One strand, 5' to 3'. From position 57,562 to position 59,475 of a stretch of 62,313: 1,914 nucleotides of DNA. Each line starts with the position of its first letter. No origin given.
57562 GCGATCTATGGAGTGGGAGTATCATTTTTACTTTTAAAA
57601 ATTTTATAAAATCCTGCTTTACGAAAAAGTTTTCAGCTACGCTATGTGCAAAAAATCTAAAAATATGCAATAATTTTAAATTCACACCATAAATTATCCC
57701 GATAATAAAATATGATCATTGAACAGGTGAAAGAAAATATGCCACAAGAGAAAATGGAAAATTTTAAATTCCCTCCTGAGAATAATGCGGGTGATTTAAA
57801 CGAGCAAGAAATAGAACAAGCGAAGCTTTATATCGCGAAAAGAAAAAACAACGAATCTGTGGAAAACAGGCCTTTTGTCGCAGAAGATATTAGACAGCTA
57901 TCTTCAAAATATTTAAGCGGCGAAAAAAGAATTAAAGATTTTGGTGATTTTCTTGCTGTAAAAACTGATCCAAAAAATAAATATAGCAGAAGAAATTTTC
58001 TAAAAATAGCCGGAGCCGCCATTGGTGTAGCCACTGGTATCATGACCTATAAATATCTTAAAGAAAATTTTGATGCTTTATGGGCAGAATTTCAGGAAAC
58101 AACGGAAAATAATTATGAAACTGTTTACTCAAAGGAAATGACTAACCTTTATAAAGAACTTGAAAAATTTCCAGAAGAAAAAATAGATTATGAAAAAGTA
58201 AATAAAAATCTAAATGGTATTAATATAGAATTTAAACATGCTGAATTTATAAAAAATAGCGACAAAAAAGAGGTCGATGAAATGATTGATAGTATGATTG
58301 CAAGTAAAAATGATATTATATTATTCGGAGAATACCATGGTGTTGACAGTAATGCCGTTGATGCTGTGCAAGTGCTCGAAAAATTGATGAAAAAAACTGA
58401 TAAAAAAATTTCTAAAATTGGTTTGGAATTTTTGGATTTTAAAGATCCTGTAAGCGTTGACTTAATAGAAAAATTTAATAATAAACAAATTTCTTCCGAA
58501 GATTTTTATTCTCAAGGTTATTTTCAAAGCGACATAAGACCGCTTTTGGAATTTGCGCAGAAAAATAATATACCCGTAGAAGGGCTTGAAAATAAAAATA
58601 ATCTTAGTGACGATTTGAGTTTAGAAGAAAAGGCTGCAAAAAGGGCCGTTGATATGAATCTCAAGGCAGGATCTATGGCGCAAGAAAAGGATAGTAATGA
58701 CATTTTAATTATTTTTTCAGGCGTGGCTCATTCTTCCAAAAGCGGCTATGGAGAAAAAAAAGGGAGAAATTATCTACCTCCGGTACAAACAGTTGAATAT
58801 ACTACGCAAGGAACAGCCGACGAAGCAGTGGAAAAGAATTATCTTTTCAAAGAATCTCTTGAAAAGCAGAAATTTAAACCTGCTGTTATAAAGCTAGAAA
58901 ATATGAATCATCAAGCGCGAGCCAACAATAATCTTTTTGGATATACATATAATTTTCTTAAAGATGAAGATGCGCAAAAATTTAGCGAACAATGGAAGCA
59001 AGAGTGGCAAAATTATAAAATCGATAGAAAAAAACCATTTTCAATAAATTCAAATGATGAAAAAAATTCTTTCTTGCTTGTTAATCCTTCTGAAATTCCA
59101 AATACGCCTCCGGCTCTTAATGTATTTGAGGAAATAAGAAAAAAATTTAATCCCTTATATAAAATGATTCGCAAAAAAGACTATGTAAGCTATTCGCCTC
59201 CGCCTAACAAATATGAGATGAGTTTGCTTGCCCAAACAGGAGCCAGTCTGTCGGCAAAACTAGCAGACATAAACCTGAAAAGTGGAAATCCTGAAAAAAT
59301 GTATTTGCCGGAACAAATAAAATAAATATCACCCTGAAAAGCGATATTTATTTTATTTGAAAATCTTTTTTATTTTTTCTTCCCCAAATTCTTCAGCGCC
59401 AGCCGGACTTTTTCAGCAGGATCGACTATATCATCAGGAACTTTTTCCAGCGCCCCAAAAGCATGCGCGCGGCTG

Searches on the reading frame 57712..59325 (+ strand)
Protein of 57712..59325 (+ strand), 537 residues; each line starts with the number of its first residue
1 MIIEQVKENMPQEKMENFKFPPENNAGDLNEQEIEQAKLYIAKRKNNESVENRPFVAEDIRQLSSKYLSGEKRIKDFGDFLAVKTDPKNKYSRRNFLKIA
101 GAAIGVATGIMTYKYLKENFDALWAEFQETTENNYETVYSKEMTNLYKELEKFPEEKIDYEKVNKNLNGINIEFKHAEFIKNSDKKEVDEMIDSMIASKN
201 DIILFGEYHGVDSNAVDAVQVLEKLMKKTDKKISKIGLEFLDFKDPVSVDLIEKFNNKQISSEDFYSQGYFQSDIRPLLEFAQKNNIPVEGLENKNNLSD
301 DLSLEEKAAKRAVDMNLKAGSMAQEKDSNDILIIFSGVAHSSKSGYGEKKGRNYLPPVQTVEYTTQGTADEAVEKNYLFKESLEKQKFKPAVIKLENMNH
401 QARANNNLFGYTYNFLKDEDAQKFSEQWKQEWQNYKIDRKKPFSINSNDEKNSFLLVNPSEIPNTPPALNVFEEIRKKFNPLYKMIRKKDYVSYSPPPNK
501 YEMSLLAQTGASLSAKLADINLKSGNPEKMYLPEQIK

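Call 24: search_protein_families(library=pfam, proteins=[window:57712-59325:+], max_evalue=0.01)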
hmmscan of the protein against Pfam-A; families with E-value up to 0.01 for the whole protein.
window:57712-59325:+ (537 aa): 2 families
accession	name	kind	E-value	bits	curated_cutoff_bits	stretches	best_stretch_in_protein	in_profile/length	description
PF04187.18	Cofac_haem_bdg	-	3.4e-08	34.2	27.7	1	198-303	6-114/213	Haem-binding uptake, Tiki superfamily, ChaN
PF10518.14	TAT_signal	-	0.00074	19.8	22.7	1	91-107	2-18/21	TAT (twin-arginine translocation) pathway signal sequence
